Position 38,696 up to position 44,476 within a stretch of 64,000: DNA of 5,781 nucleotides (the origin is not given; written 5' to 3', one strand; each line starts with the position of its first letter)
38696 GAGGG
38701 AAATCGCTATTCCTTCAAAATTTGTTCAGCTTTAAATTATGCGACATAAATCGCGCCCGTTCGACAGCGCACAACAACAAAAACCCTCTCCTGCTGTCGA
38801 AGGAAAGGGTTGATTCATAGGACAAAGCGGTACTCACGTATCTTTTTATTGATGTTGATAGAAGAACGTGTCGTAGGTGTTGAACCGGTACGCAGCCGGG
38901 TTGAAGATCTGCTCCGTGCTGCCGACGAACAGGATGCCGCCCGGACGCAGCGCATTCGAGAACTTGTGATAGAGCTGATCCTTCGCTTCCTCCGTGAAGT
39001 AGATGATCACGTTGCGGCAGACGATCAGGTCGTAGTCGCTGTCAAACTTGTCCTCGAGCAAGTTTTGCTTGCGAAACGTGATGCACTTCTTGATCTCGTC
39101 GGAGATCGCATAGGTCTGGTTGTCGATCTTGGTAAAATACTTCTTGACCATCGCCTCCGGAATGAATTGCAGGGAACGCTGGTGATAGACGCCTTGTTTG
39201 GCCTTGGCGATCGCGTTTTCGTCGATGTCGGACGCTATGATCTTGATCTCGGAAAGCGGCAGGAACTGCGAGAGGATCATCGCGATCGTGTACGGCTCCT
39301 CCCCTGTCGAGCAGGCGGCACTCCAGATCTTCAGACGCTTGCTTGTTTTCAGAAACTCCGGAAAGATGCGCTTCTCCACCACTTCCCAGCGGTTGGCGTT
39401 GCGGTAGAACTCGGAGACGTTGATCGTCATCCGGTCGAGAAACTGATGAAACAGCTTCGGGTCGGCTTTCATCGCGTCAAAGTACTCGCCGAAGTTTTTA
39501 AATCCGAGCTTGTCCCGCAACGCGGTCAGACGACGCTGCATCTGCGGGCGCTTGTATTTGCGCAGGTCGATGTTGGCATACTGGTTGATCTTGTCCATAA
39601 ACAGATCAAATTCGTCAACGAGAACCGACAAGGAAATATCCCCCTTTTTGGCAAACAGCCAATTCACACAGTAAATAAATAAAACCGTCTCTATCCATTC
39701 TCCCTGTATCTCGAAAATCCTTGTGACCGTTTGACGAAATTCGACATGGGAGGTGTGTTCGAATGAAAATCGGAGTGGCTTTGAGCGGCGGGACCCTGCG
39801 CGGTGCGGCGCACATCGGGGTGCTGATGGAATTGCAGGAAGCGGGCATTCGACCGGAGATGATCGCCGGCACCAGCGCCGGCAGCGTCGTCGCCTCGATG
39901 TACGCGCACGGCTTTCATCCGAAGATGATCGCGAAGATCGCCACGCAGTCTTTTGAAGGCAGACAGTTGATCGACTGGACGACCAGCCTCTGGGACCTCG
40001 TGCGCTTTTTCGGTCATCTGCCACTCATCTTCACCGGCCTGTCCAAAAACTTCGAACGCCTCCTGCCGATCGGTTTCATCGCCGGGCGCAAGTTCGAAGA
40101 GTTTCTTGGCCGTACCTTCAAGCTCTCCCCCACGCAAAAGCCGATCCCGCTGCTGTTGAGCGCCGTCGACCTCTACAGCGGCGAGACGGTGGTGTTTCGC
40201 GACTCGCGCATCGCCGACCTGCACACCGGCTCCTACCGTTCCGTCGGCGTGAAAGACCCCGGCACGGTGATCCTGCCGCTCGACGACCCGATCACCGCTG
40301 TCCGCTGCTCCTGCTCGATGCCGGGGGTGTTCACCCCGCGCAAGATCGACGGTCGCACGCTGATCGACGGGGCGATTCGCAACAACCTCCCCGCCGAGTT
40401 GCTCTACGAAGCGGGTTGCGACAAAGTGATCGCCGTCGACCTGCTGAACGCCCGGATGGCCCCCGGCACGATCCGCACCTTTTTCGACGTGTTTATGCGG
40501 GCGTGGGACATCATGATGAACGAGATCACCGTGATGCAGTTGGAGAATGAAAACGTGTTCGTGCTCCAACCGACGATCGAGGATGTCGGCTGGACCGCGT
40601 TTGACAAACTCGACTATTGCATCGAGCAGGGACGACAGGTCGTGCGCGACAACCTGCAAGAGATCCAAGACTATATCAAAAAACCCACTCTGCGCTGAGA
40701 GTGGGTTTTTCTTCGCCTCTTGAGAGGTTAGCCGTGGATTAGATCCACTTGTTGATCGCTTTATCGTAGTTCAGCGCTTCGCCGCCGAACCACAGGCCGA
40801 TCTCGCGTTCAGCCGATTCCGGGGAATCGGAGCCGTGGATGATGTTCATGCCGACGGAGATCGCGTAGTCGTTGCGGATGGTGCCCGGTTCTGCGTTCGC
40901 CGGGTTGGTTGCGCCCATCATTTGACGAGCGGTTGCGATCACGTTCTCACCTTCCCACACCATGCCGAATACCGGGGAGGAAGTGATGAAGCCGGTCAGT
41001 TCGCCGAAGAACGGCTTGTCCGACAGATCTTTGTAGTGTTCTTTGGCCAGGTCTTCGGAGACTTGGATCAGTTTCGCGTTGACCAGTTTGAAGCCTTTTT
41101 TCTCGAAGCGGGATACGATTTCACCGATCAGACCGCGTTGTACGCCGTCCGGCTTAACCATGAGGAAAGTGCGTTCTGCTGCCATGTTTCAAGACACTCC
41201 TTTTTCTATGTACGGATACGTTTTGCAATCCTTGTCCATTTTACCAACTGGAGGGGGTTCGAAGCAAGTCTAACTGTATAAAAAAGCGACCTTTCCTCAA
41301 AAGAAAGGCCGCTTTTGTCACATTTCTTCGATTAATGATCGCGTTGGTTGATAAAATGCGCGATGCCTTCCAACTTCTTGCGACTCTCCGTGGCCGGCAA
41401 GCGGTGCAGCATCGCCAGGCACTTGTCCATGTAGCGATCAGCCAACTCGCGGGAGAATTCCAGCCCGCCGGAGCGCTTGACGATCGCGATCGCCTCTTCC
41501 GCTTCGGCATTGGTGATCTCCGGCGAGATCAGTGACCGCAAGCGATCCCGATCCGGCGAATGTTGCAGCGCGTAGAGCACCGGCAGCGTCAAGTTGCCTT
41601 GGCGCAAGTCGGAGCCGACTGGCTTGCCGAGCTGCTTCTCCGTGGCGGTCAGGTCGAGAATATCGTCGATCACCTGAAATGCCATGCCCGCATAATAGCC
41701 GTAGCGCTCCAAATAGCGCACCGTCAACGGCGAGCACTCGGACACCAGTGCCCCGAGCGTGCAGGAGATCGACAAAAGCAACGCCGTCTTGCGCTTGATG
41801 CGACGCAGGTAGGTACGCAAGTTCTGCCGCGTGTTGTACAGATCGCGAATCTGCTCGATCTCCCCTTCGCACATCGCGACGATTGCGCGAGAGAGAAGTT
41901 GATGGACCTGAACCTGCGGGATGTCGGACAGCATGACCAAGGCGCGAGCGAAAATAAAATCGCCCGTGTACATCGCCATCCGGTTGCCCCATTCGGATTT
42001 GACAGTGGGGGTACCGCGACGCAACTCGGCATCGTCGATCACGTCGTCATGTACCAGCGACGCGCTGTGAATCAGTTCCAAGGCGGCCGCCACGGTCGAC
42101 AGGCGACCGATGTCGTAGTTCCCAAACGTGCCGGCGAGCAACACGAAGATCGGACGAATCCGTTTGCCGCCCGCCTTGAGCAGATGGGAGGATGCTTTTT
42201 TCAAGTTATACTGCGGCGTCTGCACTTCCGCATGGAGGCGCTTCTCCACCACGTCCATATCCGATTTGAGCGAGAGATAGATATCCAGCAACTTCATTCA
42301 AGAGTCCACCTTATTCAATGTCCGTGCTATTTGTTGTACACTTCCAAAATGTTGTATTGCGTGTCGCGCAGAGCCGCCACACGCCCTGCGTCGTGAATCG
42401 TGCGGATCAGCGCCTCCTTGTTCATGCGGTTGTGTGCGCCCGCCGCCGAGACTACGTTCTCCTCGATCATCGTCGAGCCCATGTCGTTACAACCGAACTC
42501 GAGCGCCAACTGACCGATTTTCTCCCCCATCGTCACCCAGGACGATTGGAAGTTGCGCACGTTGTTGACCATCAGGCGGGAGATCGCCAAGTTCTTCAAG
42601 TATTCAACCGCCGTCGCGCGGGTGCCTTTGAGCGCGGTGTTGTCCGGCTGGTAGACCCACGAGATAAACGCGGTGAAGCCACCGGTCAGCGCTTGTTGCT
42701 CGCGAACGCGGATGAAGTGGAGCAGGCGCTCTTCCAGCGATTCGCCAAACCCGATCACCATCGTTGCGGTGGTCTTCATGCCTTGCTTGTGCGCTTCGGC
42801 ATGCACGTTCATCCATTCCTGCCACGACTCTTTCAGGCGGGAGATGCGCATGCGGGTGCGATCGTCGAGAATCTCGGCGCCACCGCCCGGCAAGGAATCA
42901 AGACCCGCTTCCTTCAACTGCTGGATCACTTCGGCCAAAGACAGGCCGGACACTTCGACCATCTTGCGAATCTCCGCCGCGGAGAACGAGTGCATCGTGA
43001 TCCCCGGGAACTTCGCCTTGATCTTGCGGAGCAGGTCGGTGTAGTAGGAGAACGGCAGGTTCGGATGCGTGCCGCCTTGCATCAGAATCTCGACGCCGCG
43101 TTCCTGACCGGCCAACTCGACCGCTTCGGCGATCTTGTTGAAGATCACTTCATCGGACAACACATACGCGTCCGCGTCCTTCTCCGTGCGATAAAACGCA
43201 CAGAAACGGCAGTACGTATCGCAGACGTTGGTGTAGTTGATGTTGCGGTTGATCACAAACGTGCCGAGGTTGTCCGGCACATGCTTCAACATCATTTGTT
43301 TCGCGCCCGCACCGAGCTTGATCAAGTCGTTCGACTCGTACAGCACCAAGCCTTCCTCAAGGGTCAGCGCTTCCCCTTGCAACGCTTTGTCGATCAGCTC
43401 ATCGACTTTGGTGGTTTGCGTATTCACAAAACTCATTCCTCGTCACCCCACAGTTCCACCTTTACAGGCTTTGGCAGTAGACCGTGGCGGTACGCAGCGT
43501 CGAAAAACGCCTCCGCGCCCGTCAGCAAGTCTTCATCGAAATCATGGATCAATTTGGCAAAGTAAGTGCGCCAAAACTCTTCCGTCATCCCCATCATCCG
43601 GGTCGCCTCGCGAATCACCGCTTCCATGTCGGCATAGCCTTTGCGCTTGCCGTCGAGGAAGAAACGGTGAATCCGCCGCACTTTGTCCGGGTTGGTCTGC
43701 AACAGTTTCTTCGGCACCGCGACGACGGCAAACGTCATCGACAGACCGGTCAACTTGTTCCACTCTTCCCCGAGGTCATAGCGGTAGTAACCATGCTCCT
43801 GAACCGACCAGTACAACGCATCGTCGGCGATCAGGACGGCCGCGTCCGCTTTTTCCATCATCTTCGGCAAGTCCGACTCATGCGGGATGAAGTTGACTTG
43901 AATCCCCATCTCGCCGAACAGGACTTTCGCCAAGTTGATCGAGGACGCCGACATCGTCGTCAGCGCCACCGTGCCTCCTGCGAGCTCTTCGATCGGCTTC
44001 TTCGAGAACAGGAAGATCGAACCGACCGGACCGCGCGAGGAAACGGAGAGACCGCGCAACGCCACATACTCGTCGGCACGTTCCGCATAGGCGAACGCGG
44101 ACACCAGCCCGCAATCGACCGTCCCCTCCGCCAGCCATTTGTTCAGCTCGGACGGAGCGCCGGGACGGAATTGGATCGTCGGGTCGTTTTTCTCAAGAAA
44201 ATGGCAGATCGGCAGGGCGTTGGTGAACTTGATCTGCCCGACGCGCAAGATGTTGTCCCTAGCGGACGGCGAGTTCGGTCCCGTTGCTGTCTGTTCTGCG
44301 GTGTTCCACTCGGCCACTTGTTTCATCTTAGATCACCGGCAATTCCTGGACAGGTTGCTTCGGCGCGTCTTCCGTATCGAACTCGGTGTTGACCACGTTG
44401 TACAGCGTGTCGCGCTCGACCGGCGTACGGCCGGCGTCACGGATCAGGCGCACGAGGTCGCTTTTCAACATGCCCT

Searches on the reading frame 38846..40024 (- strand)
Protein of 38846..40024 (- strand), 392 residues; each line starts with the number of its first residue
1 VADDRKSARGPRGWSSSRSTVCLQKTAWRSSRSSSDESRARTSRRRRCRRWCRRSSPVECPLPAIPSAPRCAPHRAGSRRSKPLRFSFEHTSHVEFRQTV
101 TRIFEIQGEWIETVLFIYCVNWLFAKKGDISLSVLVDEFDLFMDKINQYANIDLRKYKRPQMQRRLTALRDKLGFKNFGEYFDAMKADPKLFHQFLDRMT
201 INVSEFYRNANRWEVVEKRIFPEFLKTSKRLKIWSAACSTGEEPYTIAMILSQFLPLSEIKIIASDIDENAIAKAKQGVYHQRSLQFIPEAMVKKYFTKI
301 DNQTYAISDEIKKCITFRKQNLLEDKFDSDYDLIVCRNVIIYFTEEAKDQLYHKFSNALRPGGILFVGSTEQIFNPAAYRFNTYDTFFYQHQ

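Call 8: search_protein_families(library=pfam, proteins=[window:38846-40024:-], max_evalue=0.001)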
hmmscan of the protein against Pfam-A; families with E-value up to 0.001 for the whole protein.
window:38846-40024:- (392 aa): 6 families
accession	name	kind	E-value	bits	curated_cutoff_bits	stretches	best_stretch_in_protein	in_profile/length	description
PF01739.24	CheR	-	3e-59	200.2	27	1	202-378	1-185/195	CheR methyltransferase, SAM binding domain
PF03705.20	CheR_N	-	6.9e-15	54.9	27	1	137-189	1-53/53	CheR methyltransferase, all-alpha domain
PF08242.18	Methyltransf_12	-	9.6e-08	33.1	30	1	308-365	44-98/98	Methyltransferase domain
PF13649.12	Methyltransf_25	-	2.9e-06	28.3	27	1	314-363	47-97/97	Methyltransferase domain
PF13847.12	Methyltransf_31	-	3.9e-06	27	27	1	234-370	8-112/145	Methyltransferase domain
PF08241.18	Methyltransf_11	-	0.00048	21.1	21.2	0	312-367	43-95/95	Methyltransferase domain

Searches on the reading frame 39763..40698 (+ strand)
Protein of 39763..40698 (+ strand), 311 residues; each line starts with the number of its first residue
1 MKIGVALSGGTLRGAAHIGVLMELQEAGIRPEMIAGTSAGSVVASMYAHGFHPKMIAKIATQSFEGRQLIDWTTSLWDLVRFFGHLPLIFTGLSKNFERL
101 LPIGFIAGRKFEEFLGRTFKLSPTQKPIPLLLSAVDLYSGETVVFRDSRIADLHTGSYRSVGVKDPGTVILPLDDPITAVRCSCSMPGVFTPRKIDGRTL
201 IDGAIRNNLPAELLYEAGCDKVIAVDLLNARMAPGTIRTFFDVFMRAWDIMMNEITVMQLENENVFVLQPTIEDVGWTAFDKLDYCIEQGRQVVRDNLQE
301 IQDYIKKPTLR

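Call 74: search_protein_families(library=pfam, proteins=[window:39763-40698:+], max_evalue=0.001)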
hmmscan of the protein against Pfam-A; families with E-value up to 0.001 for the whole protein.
window:39763-40698:+ (311 aa): 1 family
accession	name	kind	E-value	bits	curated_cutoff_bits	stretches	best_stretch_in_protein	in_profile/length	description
PF01734.28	Patatin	-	2.3e-28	100.2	27.7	1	6-214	2-190/191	Patatin-like phospholipase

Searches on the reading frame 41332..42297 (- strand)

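Call 8: search_protein_families(library=pfam, proteins=[window:41332-42297:-], max_evalue=0.001)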
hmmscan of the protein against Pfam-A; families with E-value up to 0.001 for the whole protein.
window:41332-42297:- (321 aa): 1 family
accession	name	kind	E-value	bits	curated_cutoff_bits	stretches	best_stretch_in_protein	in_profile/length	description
PF00348.22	polyprenyl_synt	-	3.6e-72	243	27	1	31-270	3-248/251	Polyprenyl synthetase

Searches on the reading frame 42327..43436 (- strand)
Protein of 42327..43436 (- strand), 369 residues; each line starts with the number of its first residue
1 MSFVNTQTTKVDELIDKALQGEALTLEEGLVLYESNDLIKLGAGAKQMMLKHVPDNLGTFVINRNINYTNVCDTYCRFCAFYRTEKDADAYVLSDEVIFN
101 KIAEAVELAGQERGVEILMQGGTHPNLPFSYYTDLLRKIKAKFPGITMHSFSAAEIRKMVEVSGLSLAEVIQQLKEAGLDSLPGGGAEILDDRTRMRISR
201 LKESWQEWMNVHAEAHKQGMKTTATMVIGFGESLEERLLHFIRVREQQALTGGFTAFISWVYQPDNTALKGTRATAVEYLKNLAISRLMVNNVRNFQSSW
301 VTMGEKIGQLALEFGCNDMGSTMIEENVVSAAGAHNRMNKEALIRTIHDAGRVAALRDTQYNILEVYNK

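Call 8: search_protein_families(library=pfam, proteins=[window:42327-43436:-], max_evalue=0.001)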
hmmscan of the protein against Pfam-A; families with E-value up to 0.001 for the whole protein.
window:42327-43436:- (369 aa): 2 families
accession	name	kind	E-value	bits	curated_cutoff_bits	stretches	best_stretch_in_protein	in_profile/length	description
PF19288.4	CofH_C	-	2.4e-36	124.8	27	1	253-366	3-121/125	CofH/MqnC C-terminal region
PF04055.27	Radical_SAM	-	1.6e-23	84.2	29.5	1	66-237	1-159/166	Radical SAM superfamily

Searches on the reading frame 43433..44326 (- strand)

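Call 8: search_protein_families(library=pfam, proteins=[window:43433-44326:-], max_evalue=0.001)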
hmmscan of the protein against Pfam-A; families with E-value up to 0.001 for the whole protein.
window:43433-44326:- (297 aa): 1 family
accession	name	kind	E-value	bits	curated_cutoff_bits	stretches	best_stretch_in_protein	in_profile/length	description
PF02621.19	VitK2_biosynth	-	1.6e-62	211.7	26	1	27-279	1-251/252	Menaquinone biosynthesis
